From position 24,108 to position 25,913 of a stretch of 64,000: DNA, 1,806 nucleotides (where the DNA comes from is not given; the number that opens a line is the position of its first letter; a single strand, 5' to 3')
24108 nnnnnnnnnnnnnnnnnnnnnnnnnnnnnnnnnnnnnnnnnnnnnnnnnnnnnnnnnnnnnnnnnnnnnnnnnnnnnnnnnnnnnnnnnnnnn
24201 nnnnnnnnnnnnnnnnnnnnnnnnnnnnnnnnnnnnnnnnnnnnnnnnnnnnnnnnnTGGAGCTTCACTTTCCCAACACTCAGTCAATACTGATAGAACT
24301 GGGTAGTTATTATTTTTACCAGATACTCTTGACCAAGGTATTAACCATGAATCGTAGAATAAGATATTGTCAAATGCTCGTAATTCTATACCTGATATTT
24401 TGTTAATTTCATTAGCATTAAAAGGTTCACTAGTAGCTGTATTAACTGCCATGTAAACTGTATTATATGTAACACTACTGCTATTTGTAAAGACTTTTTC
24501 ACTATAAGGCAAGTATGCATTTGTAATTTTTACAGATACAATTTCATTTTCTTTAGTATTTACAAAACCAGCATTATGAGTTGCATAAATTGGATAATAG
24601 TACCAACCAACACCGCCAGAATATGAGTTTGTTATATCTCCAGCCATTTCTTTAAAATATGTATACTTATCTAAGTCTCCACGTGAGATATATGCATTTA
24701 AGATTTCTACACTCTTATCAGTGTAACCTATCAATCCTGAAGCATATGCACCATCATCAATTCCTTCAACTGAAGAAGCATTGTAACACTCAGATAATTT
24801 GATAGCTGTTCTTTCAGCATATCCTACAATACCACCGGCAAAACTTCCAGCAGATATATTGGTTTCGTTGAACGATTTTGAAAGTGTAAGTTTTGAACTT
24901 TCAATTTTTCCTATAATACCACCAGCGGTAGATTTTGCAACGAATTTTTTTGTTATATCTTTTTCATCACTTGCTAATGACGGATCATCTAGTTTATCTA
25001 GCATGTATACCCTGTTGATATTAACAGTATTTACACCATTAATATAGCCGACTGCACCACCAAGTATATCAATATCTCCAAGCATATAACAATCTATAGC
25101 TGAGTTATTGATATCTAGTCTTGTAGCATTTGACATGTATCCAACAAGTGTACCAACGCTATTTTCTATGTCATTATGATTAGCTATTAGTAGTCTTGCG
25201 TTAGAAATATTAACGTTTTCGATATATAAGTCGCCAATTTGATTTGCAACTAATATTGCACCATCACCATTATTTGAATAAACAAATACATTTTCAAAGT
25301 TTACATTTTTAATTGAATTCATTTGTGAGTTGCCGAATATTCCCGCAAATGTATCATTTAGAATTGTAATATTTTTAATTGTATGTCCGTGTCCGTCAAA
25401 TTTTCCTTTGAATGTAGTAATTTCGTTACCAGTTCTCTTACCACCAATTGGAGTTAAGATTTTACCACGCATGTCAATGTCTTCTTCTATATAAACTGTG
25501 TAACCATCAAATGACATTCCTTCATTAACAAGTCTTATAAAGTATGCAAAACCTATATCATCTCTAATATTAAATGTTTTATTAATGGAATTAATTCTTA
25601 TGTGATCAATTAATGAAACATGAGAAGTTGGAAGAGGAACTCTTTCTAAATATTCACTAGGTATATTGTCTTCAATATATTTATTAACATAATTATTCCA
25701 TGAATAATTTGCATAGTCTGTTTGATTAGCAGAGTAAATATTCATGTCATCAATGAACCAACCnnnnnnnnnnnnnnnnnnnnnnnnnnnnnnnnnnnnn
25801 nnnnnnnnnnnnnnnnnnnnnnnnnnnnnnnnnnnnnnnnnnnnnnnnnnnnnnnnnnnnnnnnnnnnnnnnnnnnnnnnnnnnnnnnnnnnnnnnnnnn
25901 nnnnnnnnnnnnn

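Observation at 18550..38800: The 8022-aa protein is a concatenation of about seven complete adhesin-like cassettes with conserved entry and exit motifs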

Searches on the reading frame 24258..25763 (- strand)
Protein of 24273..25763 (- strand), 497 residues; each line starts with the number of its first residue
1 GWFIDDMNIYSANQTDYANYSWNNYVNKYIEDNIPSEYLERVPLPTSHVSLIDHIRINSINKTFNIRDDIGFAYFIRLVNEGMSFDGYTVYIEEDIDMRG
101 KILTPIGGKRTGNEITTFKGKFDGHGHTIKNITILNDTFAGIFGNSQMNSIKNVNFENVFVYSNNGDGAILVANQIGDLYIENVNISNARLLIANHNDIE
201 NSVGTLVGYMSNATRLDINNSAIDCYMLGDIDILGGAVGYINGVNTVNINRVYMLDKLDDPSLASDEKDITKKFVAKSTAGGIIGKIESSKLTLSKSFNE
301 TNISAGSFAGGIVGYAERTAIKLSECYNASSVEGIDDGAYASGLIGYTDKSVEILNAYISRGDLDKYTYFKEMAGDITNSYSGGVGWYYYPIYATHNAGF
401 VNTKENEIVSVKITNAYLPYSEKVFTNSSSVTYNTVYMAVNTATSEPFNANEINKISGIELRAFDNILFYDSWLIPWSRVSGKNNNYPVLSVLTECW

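Call 15: search_solved_structures(query=window:24273-25763:-, max_evalue=1, show_alignments=2)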
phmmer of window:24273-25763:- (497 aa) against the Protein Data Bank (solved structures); distinct sequences matched with E-value up to 1: 1.
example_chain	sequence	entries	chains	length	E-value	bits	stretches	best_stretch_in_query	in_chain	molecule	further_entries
8tms_A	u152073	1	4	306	0.25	13.3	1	158-270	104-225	Pectinesterase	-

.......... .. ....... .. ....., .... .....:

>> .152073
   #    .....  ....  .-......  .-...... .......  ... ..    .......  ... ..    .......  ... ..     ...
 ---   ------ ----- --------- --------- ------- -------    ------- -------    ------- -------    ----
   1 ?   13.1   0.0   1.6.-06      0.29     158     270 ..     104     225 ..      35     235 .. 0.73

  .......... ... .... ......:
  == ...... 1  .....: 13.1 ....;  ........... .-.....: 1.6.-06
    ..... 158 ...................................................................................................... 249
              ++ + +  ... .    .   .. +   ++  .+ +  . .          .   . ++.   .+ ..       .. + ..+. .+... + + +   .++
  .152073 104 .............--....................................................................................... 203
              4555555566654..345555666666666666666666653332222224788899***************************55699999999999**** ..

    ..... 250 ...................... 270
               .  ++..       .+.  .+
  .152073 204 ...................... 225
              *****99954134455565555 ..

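Call 16: find_homologous_proteins(query=window:24273-25763:-, max_evalue=0.001)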
Query window:24273-25763:- (497 aa): 29 proteins with E <= 0.001 among 8000 candidates.
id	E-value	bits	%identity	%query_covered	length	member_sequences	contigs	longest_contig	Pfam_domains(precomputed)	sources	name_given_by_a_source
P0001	4.0e-14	70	30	66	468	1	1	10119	PF07581.18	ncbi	-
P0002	4.3e-14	70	30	37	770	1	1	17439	-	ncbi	-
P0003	1.2e-13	69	30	51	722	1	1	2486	-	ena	-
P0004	8.9e-12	63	28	47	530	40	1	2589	-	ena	-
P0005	2.0e-11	62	31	60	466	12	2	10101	-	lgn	-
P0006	2.7e-11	61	25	58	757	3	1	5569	PF07581.18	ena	-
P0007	1.3e-10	59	34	34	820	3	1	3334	PF13229.13,PF20585.5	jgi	jgi:hypothetical protein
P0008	2.3e-10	58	29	60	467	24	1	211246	-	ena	-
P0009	2.6e-8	51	27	53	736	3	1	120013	PF05342.20,PF07581.18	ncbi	-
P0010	4.1e-8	51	27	65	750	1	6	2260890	PF07581.18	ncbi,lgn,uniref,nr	ncbi:autotransporter outer membrane beta-barrel domain-containing protein [Tannockella kyphosi]|unir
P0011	8.8e-8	50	43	15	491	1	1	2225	-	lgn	-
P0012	2.3e-7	48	28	46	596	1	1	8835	PF12389.14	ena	-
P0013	7.0e-7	47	26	65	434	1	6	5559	-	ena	-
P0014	1.5e-6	45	36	26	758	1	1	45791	PF12389.14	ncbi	-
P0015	1.6e-6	45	29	59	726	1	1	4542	PF07581.18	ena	-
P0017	3.8e-6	44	27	66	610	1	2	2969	PF07581.18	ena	-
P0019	1.1e-5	43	28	58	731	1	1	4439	PF09479.17,PF07581.18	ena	-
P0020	1.2e-5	42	27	58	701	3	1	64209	PF07581.18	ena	-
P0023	5.6e-5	40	28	53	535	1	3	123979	PF07581.18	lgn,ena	-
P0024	8.3e-5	40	29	25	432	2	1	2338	PF07581.18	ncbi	-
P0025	1.1e-4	39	28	60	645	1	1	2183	PF07581.18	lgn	-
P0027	3.8e-4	38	29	52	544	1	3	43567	PF07581.18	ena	-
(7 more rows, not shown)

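Call 32: find_homologous_proteins(query=A2, max_evalue=0.00001)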
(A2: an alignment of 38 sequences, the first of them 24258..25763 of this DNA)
Query A2 (38 sequences) (502 aa, profile of the alignment): 1318 proteins with E <= 0.00001 among 8000 candidates; the best 120 are listed.
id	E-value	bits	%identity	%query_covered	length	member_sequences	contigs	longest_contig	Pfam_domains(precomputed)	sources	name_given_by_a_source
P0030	7.2e-163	561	32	25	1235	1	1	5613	PF09479.17,PF07581.18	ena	-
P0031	1.5e-151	524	26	44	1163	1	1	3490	-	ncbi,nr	ncbi:MAG: hypothetical protein IK088_05765, partial [Lachnospiraceae bacterium]|nr:hypothetical prot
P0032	5.3e-150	519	27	51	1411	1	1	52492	PF18998.7,PF07581.18,PF00395.26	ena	-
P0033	1.3e-147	511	30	63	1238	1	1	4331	PF00629.31,PF18962.8,PF07581.18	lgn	-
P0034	8.7e-144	498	28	41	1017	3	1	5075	PF05342.20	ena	-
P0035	6.1e-143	495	26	66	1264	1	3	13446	PF05342.20,PF07581.18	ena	-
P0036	1.6e-142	494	27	62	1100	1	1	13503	PF05342.20,PF07581.18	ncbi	-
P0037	8.8e-142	492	24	85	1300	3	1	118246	PF05342.20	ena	-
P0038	1.8e-141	491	25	58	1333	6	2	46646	PF05342.20,PF20200.5,PF07581.18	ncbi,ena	-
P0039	4.9e-141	489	26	67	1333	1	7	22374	PF05342.20,PF20200.5,PF07581.18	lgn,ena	-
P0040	2.5e-140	487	27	67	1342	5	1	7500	PF05342.20,PF20200.5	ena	-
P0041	2.5e-139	484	27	54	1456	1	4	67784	PF00404.25,PF07523.19,PF07581.18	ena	-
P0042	5.4e-138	479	26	67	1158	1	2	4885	PF00404.25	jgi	-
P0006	1.2e-136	475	25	58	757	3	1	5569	PF07581.18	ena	-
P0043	3.1e-129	450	40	25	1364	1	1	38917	PF07581.18,PF02368.25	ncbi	-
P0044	6.2e-127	443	23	65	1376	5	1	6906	PF00404.25,PF07581.18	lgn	-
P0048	6.5e-122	426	25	66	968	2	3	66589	PF07581.18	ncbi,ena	-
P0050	3.7e-121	424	26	56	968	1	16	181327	PF07581.18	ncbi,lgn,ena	-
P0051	3.7e-121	424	26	56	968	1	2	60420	PF07581.18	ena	-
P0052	6.0e-121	423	39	10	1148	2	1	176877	PF07581.18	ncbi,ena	-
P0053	1.8e-120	421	34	23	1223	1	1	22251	PF09479.17,PF07581.18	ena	-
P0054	2.4e-119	418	26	61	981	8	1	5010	PF07581.18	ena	-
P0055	2.6e-119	418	24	73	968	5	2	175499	PF07581.18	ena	-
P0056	2.7e-119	417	24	60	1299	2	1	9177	PF13149.13,PF07581.18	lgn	-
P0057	9.2e-118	412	41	18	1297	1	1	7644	PF05342.20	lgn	-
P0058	1.2e-117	412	26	56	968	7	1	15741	PF07581.18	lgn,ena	-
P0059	6.7e-117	410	27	61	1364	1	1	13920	PF09479.17,PF07581.18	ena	-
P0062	3.2e-114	401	27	47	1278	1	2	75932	PF05342.20,PF07581.18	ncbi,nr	ncbi:MAG: hypothetical protein KKF21_16595, partial [Bacteroidetes bacterium]|nr:hypothetical protei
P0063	5.2e-114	400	30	40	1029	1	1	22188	PF13715.13,PF07581.18,PF13620.13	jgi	-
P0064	1.5e-113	399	26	48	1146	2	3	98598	PF07581.18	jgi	jgi:hypothetical protein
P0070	1.2e-108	382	27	48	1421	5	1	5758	PF19127.7,PF07523.19,PF07581.18,PF01473.27,PF19085.7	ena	-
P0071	2.1e-108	382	27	67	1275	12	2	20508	PF05342.20,PF20200.5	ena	-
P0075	6.2e-107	377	26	58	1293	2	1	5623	PF05342.20,PF20200.5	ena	-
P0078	1.0e-106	376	27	58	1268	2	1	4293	PF05342.20,PF20200.5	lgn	-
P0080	1.2e-106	376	44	15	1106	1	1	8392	PF09479.17,PF07581.18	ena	-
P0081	2.8e-106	375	27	67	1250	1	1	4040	PF05342.20,PF20200.5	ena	-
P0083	2.5e-105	371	26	40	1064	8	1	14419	PF07581.18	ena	-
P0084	2.9e-105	371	25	57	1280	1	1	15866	PF05342.20,PF20200.5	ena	-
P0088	1.0e-104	369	26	71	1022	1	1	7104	PF07581.18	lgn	-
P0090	1.3e-104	369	35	26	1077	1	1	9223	PF09479.17,PF07581.18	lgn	-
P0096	1.3e-103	366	26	48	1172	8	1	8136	PF07581.18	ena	-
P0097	2.9e-103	365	33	19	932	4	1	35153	PF05342.20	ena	-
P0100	5.0e-103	364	28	63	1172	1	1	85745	PF05342.20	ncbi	-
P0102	1.7e-102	362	26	68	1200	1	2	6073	PF07581.18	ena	-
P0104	7.7e-102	360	26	57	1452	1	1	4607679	PF07581.18,PF00395.26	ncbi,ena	-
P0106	1.0e-101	360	29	47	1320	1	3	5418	PF07581.18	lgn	-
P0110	7.4e-101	357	28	31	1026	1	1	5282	PF07581.18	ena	-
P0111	1.5e-100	356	28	47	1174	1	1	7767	PF07581.18,PF00700.28,PF00669.26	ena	-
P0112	1.8e-100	355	26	51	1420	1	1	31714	PF09479.17,PF18962.8,PF07581.18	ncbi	-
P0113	1.9e-100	355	23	50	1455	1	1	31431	PF05342.20,PF07581.18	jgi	jgi:hypothetical protein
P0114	2.1e-100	355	27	31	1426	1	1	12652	PF04205.20,PF07581.18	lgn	-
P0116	5.4e-100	354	23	47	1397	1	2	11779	PF00404.25,PF07581.18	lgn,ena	-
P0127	4.2e-99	351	30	52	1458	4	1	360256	PF03168.20,PF12733.14,PF07581.18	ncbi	-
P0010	4.7e-98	347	26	64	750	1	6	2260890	PF07581.18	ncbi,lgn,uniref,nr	ncbi:autotransporter outer membrane beta-barrel domain-containing protein [Tannockella kyphosi]|unir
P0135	5.4e-98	347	33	13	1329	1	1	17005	PF07581.18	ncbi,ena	-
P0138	1.2e-97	346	26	55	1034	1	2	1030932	PF07581.18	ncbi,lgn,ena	-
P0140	2.1e-97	345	48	15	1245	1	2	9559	PF05342.20,PF07581.18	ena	-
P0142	3.5e-97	345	28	25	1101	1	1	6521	PF07581.18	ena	-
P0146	1.6e-96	342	26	51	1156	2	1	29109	PF07581.18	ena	-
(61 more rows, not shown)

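Call 37: predict_structure(alignment_id=A2)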
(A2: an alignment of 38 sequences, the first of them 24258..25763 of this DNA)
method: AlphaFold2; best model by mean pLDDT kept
length: 502 residues; sequences in the alignment: 38
mean_pLDDT: 73.3   pTM: 0.76
mean pLDDT of the five models: 73.3, 73.4, 72.0, 71.8, 69.9
residues with pLDDT >= 90: 214; 70-90: 86; 50-70: 74; < 50: 128
segments of 3 or more residues with pLDDT < 50: 1-20, 366-374, 381-408, 422-430, 439-449, 453-455, 457-502
pLDDT, mean of each block of 10 residues (from residue 1): 36 42 69 67 63 92 97 95 97 96 92 94 98 92 92 97 88 96 95 76 95 96 88 94 95 78 68 85 95 94 91 92 89 86 87 74 49 52 43 32 41 57 41 50 42 47 36 34 38 31 35
secondary structure, 60 per line:
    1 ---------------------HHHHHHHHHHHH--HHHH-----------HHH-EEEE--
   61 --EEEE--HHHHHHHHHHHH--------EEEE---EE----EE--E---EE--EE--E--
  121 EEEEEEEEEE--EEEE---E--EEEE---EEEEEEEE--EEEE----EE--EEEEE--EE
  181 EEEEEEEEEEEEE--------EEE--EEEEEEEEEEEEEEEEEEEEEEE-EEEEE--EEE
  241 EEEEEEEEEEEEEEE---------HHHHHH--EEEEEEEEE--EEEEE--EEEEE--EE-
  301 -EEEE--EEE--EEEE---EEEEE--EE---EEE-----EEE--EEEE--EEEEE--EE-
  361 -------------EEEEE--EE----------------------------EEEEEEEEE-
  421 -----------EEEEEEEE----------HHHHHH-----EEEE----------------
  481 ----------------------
elements in order: H22-33 H36-39 E55-58 E63-66 H69-80 E89-92 E121-130 E133-136 E143-146 E150-157 E160-163 E172-176 E179-193 E202-204 E207-229 E231-235 E238-255 H265-270 E273-281 E284-288 E291-295 E302-305 E308-310 E313-316 E320-324 E332-334 E340-342 E345-348 E351-355 E374-378 E411-419 E432-439 H450-455 E461-464

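Call 41: fold_search(model_id=the predicted structure, library=pdb)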
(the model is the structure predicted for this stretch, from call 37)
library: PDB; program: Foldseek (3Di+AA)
matches with E <= 10: 136; with E <= 0.001: 1
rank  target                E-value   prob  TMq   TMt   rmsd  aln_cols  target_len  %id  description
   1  3n6z                  2.3e-04  1.00  0.28  0.37  11.2       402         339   18  Crystal structure of a putative immunoglobulin A1 protease (BACOVA_03286) from Bacteroides ovatus at 1.30 A resolution (released 2010-07-21)
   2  7uvl_P                6.1e-02  0.89  0.28  0.13  10.2       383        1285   12  IgA1 Protease with IgA1 substrate (released 2022-11-23)
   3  7uvk                  9.2e-02  0.84  0.29  0.13  10.7       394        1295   14  G. haemolysans IgA1 protease (released 2022-11-23)
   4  4kh3                  1.0e-01  0.04  0.08  0.08  24.5       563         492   10  Structure of a bacterial self-associating protein (released 2014-01-15)
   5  2pyg_A                1.2e-01  0.63  0.28  0.34   9.7       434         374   11  Azotobacter vinelandii Mannuronan C-5 epimerase AlgE4 A-module (released 2008-05-27)
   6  5nxk_B                2.2e-01  0.18  0.17  0.25  13.2       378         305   10  L. reuteri 53608 SRRP (released 2018-03-21)
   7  2pyg_B                2.6e-01  0.20  0.21  0.26  13.3       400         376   10  Azotobacter vinelandii Mannuronan C-5 epimerase AlgE4 A-module (released 2008-05-27)
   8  6kvh                  2.9e-01  0.10  0.17  0.22  13.2       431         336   12  The mutant crystal structure of endo-polygalacturonase (T284A) from Talaromyces leycettanus JCM 12802 (released 2020-09-09)
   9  2pyh_A                3.3e-01  0.16  0.20  0.25  14.3       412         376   10  Azotobacter vinelandii Mannuronan C-5 epimerase AlgE4 A-module complexed with mannuronan trisaccharide (released 2008-05-27)
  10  7xza_A                3.3e-01  0.13  0.21  0.23  12.5       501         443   11  Mutant (Y242F) of the N-terminal domain of fucoidan lyase FdlA (released 2022-09-28)
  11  5nxk_C                3.4e-01  0.38  0.25  0.34   9.4       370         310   12  L. reuteri 53608 SRRP (released 2018-03-21)
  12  3eqn_A                3.4e-01  0.06  0.13  0.09  20.7       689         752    7  Crystal structure of beta-1,3-glucanase from Phanerochaete chrysosporium (Lam55A) (released 2009-02-03)
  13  6xjb                  4.3e-01  0.54  0.29  0.14   9.5       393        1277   11  IgA1 Protease (released 2020-12-09)
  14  4ozz                  4.3e-01  0.08  0.18  0.20  14.8       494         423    8  Crystal Structure of the periplasmic alginate epimerase AlgG T265N T268M double mutant (released 2015-03-04)
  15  5nxk_A                4.5e-01  0.20  0.22  0.30  11.1       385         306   11  L. reuteri 53608 SRRP (released 2018-03-21)
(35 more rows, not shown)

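Call 100: search_protein_families(library=pfam, proteins=[P0009, P0036], max_evalue=0.01)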
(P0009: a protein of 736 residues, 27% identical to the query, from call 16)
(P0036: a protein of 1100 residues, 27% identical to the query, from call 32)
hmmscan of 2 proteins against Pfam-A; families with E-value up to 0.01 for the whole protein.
P0009 (736 aa): 2 families
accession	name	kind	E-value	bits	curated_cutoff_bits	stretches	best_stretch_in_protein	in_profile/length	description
PF07581.17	Glug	-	5.7e-19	67.6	20.5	2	329-356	1-28/28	The GLUG motif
PF05342.19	Peptidase_M26_N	-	1.6e-12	47.7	27.7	1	577-682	146-250/250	M26 IgA1-specific Metallo-endopeptidase N-terminal region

P0036 (1100 aa): 2 families
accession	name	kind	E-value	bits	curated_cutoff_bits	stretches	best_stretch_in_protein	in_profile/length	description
PF07581.17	Glug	-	2.9e-15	56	20.5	0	895-917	5-28/28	The GLUG motif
PF05342.19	Peptidase_M26_N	-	3.5e-08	33.4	27.7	1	813-886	181-250/250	M26 IgA1-specific Metallo-endopeptidase N-terminal region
